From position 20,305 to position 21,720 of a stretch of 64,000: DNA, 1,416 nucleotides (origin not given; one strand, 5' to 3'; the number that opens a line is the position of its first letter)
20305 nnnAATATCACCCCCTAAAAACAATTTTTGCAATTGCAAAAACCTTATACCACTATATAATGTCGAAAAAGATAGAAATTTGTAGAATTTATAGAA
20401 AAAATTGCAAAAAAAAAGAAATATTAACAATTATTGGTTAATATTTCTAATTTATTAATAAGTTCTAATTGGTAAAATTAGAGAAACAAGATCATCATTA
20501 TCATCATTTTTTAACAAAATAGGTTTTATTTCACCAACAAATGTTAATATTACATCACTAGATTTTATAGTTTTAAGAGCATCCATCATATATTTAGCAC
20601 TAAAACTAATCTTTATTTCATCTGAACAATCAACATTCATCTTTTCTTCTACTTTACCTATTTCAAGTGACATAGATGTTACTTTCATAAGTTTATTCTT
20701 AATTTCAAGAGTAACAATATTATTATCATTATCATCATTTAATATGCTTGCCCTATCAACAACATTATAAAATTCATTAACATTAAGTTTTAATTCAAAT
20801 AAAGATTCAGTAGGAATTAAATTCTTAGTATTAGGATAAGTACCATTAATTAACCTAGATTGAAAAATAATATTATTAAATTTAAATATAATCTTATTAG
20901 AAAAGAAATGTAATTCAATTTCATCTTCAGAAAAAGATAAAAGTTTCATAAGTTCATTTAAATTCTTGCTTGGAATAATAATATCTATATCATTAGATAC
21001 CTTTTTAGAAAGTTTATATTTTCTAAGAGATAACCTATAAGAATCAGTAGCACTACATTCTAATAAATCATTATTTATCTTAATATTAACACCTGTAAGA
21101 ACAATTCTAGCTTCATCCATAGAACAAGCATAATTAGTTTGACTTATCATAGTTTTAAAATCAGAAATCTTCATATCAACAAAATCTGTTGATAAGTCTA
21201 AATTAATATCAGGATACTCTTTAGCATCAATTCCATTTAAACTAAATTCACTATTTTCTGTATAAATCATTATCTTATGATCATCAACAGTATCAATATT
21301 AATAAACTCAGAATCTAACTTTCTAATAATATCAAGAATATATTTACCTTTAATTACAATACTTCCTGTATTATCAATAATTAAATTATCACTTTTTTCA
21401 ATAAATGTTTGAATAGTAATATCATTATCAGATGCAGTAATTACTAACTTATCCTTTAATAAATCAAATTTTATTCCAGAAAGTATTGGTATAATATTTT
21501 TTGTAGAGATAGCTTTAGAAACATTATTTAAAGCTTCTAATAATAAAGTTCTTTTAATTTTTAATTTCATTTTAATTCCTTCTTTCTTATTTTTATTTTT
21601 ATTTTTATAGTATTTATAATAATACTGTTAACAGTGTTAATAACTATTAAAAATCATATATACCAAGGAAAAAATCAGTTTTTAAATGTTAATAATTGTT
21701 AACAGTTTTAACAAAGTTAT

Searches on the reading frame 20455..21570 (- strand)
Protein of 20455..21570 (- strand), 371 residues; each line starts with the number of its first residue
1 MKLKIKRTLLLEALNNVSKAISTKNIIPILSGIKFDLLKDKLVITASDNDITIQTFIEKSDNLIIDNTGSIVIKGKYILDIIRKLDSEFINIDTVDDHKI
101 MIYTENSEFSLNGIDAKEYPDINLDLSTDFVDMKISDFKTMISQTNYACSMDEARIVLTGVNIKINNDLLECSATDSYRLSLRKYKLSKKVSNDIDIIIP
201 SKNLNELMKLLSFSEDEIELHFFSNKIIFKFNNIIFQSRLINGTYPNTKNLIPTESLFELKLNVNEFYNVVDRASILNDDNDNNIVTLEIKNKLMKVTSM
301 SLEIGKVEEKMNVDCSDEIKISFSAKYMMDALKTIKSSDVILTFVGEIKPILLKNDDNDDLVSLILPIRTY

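Call 3: search_protein_families(library=pfam, proteins=[window:20455-21570:-], max_evalue=1)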
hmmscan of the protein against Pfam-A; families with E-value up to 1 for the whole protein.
window:20455-21570:- (371 aa): 4 families
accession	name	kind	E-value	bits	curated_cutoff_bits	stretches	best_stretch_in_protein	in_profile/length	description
PF02767.21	DNA_pol3_beta_2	-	2e-38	131.7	27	2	135-247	4-116/116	DNA polymerase III beta subunit, central domain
PF00712.24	DNA_pol3_beta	-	3.3e-36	124.5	24.4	3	1-122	1-119/120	DNA polymerase III beta subunit, N-terminal domain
PF02768.20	DNA_pol3_beta_3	-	2.7e-26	92.2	27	2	249-369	1-121/121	DNA polymerase III beta subunit, C-terminal domain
PF16532.11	Phage_tail_NK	-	0.038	14.1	27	0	124-166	8-50/175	Sf6-type phage tail needle knob or tip of some Caudovirales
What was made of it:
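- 20455..21570 (-): dnaN (DNA polymerase III beta clamp), the upstream boundary of the slot. Pfam DNA_pol3_beta N-terminal, central and C-terminal domains, E 1e-26 to 1e-38 (call 3)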

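Call 12: find_related_loci(query=window:20455-21570:-, collection=genome_contigs, flank=6000)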
Query window:20455-21570:- (371 aa) in genome_contigs; peptide patterns used: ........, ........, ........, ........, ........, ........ (x = any residue, [..] = any of these).
256 stretches matched a pattern; 36 encode a relative of the query (tblastn E <= 1e-3); 36 distinct loci.
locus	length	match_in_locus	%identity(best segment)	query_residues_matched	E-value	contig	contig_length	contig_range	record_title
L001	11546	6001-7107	88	3-371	0e+0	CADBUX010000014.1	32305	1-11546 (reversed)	MAG: uncultured Erysipelotrichaceae bacterium isolate RUG14322 genome assembly, contig: RUG14322_asm_14, whole genome sh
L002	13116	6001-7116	72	1-371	1e-176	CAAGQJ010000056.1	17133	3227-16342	MAG TPA_asm: Bacilli bacterium, isolate HGM10836, WGS project CAAGQJ010000000 data, contig: SRS820617_35_k75_291489, who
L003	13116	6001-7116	71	1-371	1e-176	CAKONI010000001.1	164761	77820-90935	MAG: uncultured Bacilli bacterium isolate REFINED_METABAT215_TOP10_CONTIGS_1500_ASSEMBLY_K77_MERGED__Hadza_PheChl_Fiber-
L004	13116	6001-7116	72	1-371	1e-174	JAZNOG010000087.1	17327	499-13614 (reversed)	MAG: Bacilli bacterium isolate T1900044652_TS20190118.MAGScoT_cleanbin_000064 SGB_1442_k141_63632, whole genome shotgun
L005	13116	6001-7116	71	1-371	3e-173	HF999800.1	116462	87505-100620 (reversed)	Mycoplasma sp. CAG:611 genomic scaffold, scf185, whole genome shotgun sequence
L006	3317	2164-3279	69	1-371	0e+0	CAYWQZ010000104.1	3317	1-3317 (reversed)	MAG TPA_asm: uncultured Mycoplasma sp. isolate SRP313737_co1_162 genome assembly, contig: NODE_36058_length_3317_cov_5.1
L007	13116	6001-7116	70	1-371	4e-172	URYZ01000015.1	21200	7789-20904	uncultured Tenericutes bacterium isolate UMGS1485 genome assembly, contig: NODE_1169_length_21200_cov_5.433861, whole ge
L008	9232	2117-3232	69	1-371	9e-171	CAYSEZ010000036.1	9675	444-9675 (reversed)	MAG TPA_asm: uncultured Mycoplasma sp. isolate SRP225648_co1_561 genome assembly, contig: NODE_18141_length_9675_cov_34.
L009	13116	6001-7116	69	1-371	9e-170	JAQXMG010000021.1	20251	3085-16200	MAG: bacterium isolate SUG1322 k141_261526, whole genome shotgun sequence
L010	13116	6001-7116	69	1-371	5e-164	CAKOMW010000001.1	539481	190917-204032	MAG: uncultured Bacilli bacterium isolate REFINED_METABAT215_TOP10_CONTIGS_1500_ASSEMBLY_K77_MERGED__Hadza_MoBio_hadza-A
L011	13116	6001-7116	70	1-371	1e-163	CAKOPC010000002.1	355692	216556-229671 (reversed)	MAG: uncultured Bacilli bacterium isolate REFINED_METABAT215_TOP10_CONTIGS_1500_ASSEMBLY_K77_MERGED__Hadza_PheChl_Fiber-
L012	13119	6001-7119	51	1-371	3e-111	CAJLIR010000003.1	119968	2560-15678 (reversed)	MAG TPA_asm: uncultured Bacillales bacterium isolate ERR1600721-bin.53 genome assembly, contig: NODE_125_length_119968_c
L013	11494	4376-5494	51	1-371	6e-110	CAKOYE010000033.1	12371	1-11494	MAG: uncultured Bacilli bacterium isolate REFINED_METABAT215_TOP10_CONTIGS_1500_ASSEMBLY_K77_MERGED__Hadza_PheChl_Fiber-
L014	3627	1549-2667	50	1-371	3e-109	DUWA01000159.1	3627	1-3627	MAG TPA_asm: Mycoplasmatota bacterium isolate AS08sgBPME_99 237240_AS08, whole genome shotgun sequence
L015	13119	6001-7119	49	1-371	6e-107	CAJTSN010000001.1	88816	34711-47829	MAG TPA_asm: uncultured Bacilli bacterium isolate MGBC111601 genome assembly, contig: MGBC111601.1, whole genome shotgun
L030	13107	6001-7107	39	1-369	4e-81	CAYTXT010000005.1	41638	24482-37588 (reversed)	MAG TPA_asm: uncultured Candidatus Izemoplasmatales bacterium isolate binchicken_co208_7 genome assembly, contig: NODE_1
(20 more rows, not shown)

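Call 40: search_protein_families(library=pfam, proteins=[L001:7796-8572:-, L015:7263-7700:+, L011:7153-7800:+, L030:7245-7463:+], max_evalue=0.1)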
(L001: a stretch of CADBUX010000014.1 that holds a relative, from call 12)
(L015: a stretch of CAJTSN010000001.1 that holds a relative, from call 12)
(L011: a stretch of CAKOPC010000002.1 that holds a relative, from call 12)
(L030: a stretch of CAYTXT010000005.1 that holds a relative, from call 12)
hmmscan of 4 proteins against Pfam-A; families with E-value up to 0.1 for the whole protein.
L001:7796-8572:- (258 aa): 1 family
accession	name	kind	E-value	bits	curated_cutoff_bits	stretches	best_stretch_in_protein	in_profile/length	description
PF01105.29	EMP24_GP25L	-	0.038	14.5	25.9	1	8-62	104-158/182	emp24/gp25L/p24 family/GOLD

L015:7263-7700:+ (145 aa): 1 family
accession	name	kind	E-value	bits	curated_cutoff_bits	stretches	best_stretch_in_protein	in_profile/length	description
PF07963.17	N_methyl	-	1.5e-07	31.1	21.2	1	2-25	3-26/27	Prokaryotic N-terminal methylation motif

L011:7153-7800:+ (215 aa): 1 family
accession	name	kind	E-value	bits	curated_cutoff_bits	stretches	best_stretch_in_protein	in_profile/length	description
PF01027.25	Bax1-I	-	3e-40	138.7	34.1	1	3-208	1-206/207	Inhibitor of apoptosis-promoting Bax1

L030:7245-7463:+ (72 aa): 1 family
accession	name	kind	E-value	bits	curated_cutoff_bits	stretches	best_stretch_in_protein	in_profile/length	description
PF13275.11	S4_2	-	1.9e-27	95.4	24.6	1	4-67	1-64/65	S4 domain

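Call 88: search_protein_families(library=padloc, proteins=[L001:7796-8572:-], max_evalue=0.1)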
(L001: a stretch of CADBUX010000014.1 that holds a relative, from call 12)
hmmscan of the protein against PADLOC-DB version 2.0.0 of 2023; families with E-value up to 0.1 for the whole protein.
L001:7796-8572:- (258 aa): 0 families
